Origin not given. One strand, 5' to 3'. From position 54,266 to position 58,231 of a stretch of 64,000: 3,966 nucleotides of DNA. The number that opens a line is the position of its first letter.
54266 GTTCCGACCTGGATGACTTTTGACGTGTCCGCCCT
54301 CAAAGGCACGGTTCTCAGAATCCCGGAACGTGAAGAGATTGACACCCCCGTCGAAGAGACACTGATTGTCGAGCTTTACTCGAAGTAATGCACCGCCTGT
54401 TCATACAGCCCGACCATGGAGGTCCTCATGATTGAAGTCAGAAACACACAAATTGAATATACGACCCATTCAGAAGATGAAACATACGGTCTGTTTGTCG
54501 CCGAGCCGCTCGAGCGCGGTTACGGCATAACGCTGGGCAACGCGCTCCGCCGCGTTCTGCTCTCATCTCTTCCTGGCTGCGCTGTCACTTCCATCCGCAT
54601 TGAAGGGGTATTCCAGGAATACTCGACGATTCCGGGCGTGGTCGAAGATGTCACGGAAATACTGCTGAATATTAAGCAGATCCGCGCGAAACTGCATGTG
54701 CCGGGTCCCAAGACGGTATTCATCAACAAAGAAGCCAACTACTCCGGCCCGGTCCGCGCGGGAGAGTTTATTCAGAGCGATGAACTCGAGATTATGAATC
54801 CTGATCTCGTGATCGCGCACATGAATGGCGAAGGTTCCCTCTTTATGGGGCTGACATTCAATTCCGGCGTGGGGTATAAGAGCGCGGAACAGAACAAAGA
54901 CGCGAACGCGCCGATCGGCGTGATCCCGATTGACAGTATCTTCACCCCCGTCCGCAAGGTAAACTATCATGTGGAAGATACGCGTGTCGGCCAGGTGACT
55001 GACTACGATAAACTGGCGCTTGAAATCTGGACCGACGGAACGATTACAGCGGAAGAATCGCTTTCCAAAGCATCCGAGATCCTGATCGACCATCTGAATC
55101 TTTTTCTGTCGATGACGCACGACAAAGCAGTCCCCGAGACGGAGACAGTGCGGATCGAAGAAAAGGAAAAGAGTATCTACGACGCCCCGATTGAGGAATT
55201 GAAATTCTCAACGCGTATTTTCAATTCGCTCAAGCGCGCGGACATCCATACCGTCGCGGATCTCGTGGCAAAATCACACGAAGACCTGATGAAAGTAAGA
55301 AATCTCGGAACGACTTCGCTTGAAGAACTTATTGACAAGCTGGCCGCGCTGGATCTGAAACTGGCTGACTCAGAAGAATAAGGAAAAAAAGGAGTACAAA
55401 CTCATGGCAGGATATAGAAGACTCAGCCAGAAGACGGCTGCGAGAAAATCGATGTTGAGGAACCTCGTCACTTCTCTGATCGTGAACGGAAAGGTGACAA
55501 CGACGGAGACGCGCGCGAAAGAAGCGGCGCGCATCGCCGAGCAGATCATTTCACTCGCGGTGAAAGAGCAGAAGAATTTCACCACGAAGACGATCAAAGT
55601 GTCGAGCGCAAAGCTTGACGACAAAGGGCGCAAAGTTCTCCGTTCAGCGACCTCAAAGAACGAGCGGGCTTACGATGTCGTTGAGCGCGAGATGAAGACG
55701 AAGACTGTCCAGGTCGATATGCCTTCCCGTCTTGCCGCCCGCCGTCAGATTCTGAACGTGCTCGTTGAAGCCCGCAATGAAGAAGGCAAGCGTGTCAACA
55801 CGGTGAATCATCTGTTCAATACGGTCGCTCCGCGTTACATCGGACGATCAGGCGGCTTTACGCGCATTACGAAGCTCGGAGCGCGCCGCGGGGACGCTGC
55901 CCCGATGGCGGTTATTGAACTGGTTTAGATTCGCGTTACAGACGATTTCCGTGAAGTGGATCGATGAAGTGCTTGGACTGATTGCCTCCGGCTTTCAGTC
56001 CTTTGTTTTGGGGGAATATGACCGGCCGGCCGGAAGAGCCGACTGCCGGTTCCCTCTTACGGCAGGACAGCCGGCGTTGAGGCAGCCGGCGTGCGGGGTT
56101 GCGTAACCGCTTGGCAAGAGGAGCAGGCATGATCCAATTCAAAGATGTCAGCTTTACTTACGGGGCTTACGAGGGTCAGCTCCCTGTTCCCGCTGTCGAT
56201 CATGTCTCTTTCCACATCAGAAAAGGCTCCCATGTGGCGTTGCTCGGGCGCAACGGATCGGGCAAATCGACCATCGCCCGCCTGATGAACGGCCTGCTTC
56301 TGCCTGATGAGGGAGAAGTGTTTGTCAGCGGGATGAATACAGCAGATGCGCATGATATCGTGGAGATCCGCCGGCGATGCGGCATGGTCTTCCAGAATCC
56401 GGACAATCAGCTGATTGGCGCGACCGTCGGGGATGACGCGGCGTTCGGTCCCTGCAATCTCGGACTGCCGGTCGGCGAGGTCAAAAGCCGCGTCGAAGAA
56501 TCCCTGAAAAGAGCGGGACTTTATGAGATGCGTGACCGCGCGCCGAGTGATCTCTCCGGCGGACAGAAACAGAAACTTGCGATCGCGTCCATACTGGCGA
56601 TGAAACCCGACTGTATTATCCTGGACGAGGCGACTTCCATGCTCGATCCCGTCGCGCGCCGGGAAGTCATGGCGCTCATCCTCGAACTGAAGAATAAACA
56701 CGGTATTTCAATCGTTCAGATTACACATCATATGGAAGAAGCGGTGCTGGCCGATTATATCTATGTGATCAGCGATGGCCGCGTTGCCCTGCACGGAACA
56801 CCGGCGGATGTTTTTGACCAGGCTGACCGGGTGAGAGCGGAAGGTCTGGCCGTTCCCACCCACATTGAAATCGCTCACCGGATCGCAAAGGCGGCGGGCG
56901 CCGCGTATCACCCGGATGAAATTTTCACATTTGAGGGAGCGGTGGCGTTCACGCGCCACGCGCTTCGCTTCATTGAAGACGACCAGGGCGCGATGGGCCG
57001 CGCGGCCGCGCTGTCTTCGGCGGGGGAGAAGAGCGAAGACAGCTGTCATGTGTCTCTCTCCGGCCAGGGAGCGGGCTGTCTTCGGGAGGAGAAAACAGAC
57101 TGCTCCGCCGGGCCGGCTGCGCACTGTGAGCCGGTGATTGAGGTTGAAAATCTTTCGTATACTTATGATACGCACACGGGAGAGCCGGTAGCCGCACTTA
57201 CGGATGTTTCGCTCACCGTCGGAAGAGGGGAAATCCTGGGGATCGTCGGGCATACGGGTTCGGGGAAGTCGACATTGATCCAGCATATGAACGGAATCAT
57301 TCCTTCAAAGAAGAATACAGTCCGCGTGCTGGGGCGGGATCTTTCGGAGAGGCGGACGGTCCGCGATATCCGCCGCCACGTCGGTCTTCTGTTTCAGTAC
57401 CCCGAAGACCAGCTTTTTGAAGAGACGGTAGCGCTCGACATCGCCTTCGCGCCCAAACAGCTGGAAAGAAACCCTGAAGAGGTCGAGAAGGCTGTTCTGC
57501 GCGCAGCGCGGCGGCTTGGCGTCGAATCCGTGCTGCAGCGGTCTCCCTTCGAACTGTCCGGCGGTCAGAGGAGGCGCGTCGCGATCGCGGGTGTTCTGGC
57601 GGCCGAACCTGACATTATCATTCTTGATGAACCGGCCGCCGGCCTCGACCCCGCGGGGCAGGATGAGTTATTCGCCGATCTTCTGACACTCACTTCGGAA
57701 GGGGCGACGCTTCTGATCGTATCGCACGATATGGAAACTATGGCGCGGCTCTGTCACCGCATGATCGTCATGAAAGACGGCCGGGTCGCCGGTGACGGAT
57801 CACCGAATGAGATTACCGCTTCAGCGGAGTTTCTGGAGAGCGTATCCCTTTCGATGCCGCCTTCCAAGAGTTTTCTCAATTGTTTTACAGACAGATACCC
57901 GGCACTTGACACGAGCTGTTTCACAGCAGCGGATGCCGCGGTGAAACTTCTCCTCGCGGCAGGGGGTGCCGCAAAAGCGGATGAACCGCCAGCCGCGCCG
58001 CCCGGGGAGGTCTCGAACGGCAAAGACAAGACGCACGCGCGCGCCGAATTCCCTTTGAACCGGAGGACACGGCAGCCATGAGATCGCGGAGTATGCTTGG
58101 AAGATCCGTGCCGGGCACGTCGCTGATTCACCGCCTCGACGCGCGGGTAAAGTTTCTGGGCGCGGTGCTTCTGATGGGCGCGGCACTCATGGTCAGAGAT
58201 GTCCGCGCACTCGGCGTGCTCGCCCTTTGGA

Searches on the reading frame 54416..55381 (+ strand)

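Call 78: search_protein_families(library=pfam, proteins=[window:54416-55381:+], max_evalue=0.00001)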
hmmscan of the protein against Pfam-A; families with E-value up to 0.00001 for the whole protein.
window:54416-55381:+ (321 aa): 3 families
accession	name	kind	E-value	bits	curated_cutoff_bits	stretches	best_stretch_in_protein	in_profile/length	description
PF01193.29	RNA_pol_L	-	2.6e-27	94.8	24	1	30-227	1-74/74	RNA polymerase Rpb3/Rpb11 dimerisation domain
PF01000.31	RNA_pol_A_bac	-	8.3e-27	94.2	33.9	1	60-177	1-119/119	RNA polymerase Rpb3/RpoA insert domain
PF03118.21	RNA_pol_A_CTD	-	1.9e-22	79.2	23.8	1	249-310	5-66/67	Bacterial RNA polymerase, alpha chain C terminal domain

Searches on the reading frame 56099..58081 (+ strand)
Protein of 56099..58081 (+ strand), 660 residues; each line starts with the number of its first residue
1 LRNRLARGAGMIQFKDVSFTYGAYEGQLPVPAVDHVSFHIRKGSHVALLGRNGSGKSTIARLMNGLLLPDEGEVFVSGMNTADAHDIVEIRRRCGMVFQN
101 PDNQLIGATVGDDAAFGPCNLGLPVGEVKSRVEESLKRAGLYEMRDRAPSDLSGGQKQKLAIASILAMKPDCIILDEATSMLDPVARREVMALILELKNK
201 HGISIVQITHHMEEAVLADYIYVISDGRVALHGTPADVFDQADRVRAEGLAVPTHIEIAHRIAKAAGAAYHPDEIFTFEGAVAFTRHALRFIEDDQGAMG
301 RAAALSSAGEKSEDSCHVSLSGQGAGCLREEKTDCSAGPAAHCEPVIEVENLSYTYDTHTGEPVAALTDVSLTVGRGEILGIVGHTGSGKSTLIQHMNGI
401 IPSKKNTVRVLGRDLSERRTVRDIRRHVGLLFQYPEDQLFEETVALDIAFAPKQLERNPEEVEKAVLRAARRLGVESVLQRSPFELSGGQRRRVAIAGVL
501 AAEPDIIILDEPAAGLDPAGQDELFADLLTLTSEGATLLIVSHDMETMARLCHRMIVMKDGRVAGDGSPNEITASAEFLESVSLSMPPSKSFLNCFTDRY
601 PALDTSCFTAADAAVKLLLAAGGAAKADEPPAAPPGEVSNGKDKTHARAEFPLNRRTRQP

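Call 78: search_protein_families(library=pfam, proteins=[window:56099-58081:+], max_evalue=0.00001)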
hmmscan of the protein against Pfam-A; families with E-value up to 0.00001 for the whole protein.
window:56099-58081:+ (660 aa): 7 families
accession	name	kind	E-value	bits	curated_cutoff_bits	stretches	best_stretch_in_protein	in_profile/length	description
PF00005.33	ABC_tran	-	2.7e-63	213.1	25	2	34-180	2-137/137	ABC transporter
PF13304.12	AAA_21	-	4.3e-18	66.9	27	1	470-548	222-303/304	AAA domain, putative AbiEii toxin, Type IV TA system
PF02463.25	SMC_N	-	3.7e-16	59.7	40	0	380-555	27-208/220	RecF/RecN/SMC N terminal domain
PF13401.12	AAA_22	-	1.2e-09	39.1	27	0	379-475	7-84/130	AAA domain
PF13555.12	AAA_29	-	1.3e-08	34.9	27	0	36-71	15-50/61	P-loop containing region of AAA domain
PF13191.12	AAA_16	-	2.5e-06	28.5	32.6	0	375-540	22-166/167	AAA ATPase domain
PF01935.23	DUF87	-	9.1e-06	26.4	23.2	0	44-67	24-47/220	Helicase HerA, central domain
